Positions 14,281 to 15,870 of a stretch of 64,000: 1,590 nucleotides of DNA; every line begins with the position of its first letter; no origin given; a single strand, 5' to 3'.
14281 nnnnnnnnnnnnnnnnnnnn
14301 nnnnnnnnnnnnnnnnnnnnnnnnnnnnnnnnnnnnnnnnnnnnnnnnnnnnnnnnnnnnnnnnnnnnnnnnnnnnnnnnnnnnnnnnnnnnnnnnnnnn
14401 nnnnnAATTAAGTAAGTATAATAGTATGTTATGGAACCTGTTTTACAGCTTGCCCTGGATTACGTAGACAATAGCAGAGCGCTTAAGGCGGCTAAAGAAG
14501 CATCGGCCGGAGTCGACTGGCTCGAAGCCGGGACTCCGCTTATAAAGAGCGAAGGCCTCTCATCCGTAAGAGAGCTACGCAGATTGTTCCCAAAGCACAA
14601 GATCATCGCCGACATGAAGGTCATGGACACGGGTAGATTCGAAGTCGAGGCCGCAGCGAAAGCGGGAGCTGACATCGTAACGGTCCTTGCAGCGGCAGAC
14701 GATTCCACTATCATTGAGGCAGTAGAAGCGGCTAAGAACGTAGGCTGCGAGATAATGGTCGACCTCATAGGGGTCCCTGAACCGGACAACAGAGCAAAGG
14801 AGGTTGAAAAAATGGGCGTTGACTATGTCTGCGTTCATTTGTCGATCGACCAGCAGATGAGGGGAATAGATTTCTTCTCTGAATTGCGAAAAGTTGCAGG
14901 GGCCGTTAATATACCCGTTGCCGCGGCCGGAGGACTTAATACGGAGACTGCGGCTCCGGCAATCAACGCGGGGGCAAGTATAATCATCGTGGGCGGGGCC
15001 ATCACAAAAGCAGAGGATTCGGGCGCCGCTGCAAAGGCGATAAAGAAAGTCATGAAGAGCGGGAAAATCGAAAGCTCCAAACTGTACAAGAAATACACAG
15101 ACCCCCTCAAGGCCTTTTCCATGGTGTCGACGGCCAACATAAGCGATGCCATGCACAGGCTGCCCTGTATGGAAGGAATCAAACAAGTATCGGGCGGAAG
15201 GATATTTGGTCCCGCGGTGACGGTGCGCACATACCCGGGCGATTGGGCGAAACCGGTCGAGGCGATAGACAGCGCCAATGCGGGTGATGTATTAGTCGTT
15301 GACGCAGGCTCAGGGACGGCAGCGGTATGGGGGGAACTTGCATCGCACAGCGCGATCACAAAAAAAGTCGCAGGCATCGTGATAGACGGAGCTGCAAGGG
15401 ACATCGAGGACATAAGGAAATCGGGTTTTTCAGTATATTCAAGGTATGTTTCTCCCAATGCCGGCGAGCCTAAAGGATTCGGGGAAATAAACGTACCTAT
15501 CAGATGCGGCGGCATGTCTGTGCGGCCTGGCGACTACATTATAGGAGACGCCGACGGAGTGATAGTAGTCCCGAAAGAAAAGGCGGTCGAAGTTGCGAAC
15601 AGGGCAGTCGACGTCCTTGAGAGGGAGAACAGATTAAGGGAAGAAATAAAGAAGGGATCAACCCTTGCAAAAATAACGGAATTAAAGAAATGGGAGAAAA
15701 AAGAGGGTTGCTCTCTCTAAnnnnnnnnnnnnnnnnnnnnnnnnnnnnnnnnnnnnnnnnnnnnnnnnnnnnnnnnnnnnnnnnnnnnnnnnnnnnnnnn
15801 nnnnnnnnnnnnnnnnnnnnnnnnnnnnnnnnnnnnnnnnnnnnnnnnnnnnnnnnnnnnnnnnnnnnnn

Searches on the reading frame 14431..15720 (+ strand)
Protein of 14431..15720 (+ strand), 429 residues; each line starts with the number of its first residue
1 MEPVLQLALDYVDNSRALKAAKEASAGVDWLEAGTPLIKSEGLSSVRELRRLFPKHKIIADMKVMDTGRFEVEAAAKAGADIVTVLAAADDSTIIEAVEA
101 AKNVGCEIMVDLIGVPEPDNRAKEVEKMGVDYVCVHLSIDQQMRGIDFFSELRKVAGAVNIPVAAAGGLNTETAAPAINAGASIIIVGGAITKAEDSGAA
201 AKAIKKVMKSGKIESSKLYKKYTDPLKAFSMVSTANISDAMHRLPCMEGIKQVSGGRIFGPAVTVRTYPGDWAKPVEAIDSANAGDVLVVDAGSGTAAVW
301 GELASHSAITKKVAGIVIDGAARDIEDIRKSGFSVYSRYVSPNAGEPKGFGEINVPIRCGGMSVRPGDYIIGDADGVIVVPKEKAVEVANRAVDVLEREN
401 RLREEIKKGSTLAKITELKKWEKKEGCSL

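Call 3: search_protein_families(library=pfam, proteins=[window:14431-15720:+], max_evalue=0.01)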
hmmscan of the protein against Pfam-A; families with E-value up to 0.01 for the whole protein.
window:14431-15720:+ (429 aa): 9 families
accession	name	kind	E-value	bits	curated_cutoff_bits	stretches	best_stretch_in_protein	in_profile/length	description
PF03737.21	RraA-like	-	4.1e-48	163.9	24.5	1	234-379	1-152/152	Aldolase/RraA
PF00215.30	OMPdecase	-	1.4e-40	140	27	1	4-204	2-221/221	Orotidine 5'-phosphate decarboxylase / HUMPS family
PF04131.20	NanE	-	5.9e-07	29.3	27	1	71-196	56-181/192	Putative N-acetylmannosamine-6-phosphate epimerase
PF04481.18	DUF561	-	3.8e-06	26.7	21.6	1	149-210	175-236/243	Protein of unknown function (DUF561)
PF03060.21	NMO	-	6.5e-06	26.2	28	1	72-210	106-244/331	Nitronate monooxygenase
PF02581.23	TMP-TENI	-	7.3e-05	22.7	27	1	119-191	105-180/180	Thiamine monophosphate synthase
PF00977.27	His_biosynth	-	0.00045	20.2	23.6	1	120-192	150-223/228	Histidine biosynthesis protein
PF05690.20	ThiG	-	0.0011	18.8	23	1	96-213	111-229/247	Thiazole biosynthesis protein ThiG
PF00072.30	Response_reg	-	0.0064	17.1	30.2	0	90-186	6-97/111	Response regulator receiver domain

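Call 4: search_protein_families(library=ncbifam, proteins=[window:14431-15720:+], max_evalue=0.01)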
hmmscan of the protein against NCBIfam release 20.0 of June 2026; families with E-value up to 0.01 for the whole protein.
window:14431-15720:+ (429 aa): 33 families (the best 25 are shown)
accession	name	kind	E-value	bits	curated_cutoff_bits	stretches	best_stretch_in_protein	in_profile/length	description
NF005442.0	PRK07028.1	equivalog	5.2e-177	588.8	593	1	2-424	3-429/430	bifunctional hexulose-6-phosphate synthase/ribonuclease regulator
TIGR03128.2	RuMP_HxlA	equivalog_domain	6.9e-69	231.6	200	1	5-208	1-205/205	3-hexulose-6-phosphate synthase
NF041755.1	RuMP_HxlAB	equivalog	2.4e-67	227.6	500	1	2-297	3-301/391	bifunctional 3-hexulose-6-phosphate synthase/6-phospho-3-hexuloisomerase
NF004850.0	PRK06201.1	subfamily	5.3e-53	179.8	231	1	219-412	13-209/222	hypothetical protein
NF009833.0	PRK13307.1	equivalog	2.3e-37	128.8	274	1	3-216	173-386/392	bifunctional 5,6,7,8-tetrahydromethanopterin hydro-lyase/3-hexulose-6-phosphate synthase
NF006731.0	PRK09262.1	equivalog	2.8e-35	121.9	179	1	217-424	12-222/229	4-carboxy-4-hydroxy-2-oxoadipate aldolase/oxaloacetate decarboxylase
NF009832.1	PRK13306.1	subfamily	8.9e-34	116.8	250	1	2-208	2-210/215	3-dehydro-L-gulonate-6-phosphate decarboxylase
NF006093.0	PRK08245.1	subfamily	5.1e-33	114.4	208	1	225-415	10-220/240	hypothetical protein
TIGR02798.1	ligK_PcmE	equivalog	2.6e-30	105.7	304.5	1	226-420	15-212/222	4-carboxy-4-hydroxy-2-oxoadipate aldolase/oxaloacetate decarboxylase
NF009831.0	PRK13305.1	equivalog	1e-24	87.1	294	1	2-208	3-211/220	3-keto-L-gulonate-6-phosphate decarboxylase UlaD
NF006875.0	PRK09372.1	equivalog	1.2e-20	73.8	136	1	232-384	3-158/161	ribonuclease E activity regulator RraA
NF009399.0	PRK12764.1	equivalog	4.9e-20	72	444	1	270-414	332-478/501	fumarylacetoacetate hydrolase family protein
TIGR01935.1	NOT-MenG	subfamily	7.4e-20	71.3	123.8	1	255-380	23-150/150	RraA family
NF009134.0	PRK12487.1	equivalog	3.6e-18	65.8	196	1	258-381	32-155/161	putative 4-hydroxy-4-methyl-2-oxoglutarate aldolase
NF010386.0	PRK13813.1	equivalog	1.3e-16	60.8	208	1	3-209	5-214/216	orotidine 5'-phosphate decarboxylase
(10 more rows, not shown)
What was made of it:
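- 14431..15720 (+): Canonical-looking paralog: an HPS-RraA-type bifunctional protein with intact DxKxxD, His loop and GG loops. NCBIfam PRK07028 scores 588.8 bits and TIGR03128 scores 231.6 bits against a cutoff of 200 (call 4).
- Closest known: Known HPS fusion proteins: HPS-PHI, Fae-HPS and HPS-RraA-like. Same: The head is closest to the PRK07028-type HPS (124 bits, call 4).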
